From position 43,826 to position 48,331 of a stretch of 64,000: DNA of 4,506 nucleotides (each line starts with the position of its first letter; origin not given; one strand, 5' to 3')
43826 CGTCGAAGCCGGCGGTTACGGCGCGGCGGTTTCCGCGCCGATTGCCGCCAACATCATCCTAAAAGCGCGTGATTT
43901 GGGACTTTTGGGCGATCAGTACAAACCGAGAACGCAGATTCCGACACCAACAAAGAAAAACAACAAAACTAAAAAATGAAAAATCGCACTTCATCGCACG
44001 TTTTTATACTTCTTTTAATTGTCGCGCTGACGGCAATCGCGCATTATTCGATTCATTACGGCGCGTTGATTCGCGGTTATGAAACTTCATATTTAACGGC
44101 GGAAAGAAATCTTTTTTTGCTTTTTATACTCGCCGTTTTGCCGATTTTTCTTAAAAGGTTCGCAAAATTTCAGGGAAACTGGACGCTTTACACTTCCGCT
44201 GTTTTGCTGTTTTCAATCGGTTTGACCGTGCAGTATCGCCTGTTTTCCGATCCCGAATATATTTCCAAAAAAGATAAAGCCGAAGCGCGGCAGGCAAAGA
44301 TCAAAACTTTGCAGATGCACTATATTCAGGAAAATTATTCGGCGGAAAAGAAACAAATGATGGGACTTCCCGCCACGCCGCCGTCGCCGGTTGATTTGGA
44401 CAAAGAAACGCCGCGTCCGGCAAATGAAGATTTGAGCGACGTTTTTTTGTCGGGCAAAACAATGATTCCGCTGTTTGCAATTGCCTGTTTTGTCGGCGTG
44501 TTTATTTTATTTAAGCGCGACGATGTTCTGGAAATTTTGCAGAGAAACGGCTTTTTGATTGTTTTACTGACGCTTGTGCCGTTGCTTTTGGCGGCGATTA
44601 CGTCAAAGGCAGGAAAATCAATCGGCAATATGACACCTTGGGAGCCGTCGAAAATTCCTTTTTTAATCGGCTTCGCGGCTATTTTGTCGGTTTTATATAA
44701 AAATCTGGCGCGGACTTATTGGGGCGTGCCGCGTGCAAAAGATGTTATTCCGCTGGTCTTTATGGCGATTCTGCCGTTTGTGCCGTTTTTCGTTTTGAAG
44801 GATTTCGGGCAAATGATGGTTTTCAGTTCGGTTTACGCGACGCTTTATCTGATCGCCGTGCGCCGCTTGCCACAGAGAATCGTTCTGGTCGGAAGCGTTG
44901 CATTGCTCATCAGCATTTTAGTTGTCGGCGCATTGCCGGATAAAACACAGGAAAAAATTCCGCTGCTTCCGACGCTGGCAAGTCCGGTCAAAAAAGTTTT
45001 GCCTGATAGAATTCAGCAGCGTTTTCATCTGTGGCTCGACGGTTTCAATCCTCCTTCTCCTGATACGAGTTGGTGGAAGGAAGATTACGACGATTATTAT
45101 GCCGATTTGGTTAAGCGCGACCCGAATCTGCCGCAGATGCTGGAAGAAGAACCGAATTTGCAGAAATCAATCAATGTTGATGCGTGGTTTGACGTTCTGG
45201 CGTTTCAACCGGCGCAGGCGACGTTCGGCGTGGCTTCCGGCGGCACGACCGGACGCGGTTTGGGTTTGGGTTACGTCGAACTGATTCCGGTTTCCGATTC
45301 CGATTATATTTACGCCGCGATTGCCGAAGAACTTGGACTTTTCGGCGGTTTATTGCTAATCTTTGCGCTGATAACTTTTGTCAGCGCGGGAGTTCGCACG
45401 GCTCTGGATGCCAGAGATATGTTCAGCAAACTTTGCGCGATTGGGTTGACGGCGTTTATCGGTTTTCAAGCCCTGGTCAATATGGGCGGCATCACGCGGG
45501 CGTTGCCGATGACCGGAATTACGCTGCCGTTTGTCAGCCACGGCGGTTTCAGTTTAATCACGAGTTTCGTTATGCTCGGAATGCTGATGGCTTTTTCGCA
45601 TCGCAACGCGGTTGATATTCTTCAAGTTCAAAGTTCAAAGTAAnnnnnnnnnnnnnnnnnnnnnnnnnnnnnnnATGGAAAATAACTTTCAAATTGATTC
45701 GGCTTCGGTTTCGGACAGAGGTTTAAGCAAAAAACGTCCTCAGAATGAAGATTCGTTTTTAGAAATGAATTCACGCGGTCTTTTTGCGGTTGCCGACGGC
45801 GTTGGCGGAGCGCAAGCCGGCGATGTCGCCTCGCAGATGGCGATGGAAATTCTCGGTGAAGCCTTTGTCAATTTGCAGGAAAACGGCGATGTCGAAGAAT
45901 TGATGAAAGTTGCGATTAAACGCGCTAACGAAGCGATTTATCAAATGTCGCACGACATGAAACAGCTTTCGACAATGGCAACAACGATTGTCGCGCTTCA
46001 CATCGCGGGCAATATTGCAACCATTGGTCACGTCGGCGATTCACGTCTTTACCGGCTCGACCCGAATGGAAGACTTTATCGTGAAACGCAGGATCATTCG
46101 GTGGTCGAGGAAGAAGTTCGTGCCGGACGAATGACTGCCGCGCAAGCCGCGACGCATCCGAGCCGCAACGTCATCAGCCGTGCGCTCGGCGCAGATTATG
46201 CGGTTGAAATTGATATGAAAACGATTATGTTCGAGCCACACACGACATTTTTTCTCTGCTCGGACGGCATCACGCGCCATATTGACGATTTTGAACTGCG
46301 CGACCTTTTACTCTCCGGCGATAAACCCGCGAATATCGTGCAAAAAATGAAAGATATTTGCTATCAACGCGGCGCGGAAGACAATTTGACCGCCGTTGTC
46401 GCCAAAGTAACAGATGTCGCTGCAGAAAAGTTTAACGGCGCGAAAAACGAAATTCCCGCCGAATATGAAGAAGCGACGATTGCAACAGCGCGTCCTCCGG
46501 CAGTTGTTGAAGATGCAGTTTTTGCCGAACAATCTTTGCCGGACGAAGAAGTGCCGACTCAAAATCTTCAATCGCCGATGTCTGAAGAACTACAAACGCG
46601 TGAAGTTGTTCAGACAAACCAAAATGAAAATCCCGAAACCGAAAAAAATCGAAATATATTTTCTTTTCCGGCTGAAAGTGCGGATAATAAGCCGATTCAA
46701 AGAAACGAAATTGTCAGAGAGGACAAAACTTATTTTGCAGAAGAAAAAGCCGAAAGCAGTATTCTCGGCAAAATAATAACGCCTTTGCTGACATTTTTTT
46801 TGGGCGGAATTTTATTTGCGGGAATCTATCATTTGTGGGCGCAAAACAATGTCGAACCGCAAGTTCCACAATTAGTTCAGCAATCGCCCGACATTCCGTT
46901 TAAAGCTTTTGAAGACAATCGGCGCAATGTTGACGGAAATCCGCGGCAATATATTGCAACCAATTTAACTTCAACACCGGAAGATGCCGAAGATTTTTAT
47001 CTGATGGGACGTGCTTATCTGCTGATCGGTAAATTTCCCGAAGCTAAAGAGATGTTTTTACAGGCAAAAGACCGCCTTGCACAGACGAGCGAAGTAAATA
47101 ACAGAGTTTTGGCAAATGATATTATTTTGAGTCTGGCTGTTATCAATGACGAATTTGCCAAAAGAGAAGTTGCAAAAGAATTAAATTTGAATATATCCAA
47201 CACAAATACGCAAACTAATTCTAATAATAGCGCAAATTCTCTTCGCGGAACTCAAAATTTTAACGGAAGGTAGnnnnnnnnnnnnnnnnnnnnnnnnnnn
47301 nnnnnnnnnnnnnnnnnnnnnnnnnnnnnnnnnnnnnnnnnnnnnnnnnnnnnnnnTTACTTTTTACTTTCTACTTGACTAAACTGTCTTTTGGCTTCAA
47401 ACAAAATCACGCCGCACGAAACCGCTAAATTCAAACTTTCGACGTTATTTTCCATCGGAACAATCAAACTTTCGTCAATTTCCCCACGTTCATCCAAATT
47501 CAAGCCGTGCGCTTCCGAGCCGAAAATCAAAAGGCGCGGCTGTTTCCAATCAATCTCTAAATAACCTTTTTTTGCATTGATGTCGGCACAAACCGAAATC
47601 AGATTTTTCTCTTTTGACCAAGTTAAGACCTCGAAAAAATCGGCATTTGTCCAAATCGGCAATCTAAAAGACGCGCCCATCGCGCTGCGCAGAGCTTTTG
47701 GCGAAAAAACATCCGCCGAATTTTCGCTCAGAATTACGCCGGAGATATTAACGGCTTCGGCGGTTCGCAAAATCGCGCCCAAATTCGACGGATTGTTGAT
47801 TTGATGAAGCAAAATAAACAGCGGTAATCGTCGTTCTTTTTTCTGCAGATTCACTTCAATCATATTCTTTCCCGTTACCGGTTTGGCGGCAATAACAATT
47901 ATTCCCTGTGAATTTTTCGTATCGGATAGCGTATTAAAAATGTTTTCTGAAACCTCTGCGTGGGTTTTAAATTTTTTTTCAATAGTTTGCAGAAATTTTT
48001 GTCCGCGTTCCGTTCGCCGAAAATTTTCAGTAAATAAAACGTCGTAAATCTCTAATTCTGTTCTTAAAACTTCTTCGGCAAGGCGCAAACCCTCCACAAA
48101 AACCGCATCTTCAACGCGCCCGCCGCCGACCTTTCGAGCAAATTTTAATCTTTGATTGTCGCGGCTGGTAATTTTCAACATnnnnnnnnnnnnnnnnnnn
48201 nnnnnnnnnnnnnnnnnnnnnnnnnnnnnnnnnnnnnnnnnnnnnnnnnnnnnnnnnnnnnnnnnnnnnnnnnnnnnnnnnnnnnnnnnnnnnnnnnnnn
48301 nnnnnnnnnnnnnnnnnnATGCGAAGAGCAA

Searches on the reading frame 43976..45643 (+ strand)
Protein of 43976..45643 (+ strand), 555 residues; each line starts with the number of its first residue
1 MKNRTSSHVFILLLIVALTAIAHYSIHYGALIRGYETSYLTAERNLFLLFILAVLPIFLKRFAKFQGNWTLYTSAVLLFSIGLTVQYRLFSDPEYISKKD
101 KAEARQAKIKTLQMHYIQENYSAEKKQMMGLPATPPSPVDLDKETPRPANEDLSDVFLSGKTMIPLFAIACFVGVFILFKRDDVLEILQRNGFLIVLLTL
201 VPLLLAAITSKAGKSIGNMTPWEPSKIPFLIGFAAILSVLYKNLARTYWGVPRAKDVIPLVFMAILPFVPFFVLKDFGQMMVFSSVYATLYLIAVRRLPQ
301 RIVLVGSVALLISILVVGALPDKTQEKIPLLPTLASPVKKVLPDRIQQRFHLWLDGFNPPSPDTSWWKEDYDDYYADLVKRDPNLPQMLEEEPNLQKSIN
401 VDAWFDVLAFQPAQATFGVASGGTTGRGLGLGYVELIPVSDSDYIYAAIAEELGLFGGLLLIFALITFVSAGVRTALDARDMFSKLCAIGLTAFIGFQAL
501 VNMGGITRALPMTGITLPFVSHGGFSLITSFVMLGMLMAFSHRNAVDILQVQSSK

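Call 42: search_protein_families(library=pfam, proteins=[window:43976-45643:+], max_evalue=0.0001)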
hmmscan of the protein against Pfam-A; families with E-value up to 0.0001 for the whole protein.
window:43976-45643:+ (555 aa): 1 family
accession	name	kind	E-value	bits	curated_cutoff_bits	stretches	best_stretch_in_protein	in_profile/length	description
PF01098.24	FTSW_RODA_SPOVE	-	8.6e-36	124.1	26.4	2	409-543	217-353/356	Cell cycle protein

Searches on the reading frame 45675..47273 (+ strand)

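Call 42: search_protein_families(library=pfam, proteins=[window:45675-47273:+], max_evalue=0.0001)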
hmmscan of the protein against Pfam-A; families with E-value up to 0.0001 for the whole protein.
window:45675-47273:+ (532 aa): 2 families
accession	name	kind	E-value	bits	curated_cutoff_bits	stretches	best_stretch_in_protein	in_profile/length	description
PF13672.11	PP2C_2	-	1.8e-14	54.2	24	1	22-229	10-195/209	Protein phosphatase 2C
PF00481.26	PP2C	-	2.3e-09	37.7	20.3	1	13-237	16-254/255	Protein phosphatase 2C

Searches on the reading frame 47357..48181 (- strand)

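Call 42: search_protein_families(library=pfam, proteins=[window:47357-48181:-], max_evalue=0.0001)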
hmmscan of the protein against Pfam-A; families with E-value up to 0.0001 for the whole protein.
window:47357-48181:- (274 aa): 3 families
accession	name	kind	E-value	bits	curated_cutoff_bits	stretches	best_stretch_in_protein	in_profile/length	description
PF00588.24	SpoU_methylase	-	2.7e-35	122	29.7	1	121-261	2-142/142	SpoU rRNA Methylase family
PF08032.17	SpoU_sub_bind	-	1.6e-09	38.4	22.8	1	28-100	1-72/76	RNA 2'-O ribose methyltransferase substrate binding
PF22435.1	MRM3-like_sub_bind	-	1.9e-08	35.1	27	1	25-95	20-83/84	MRM3-like substrate binding domain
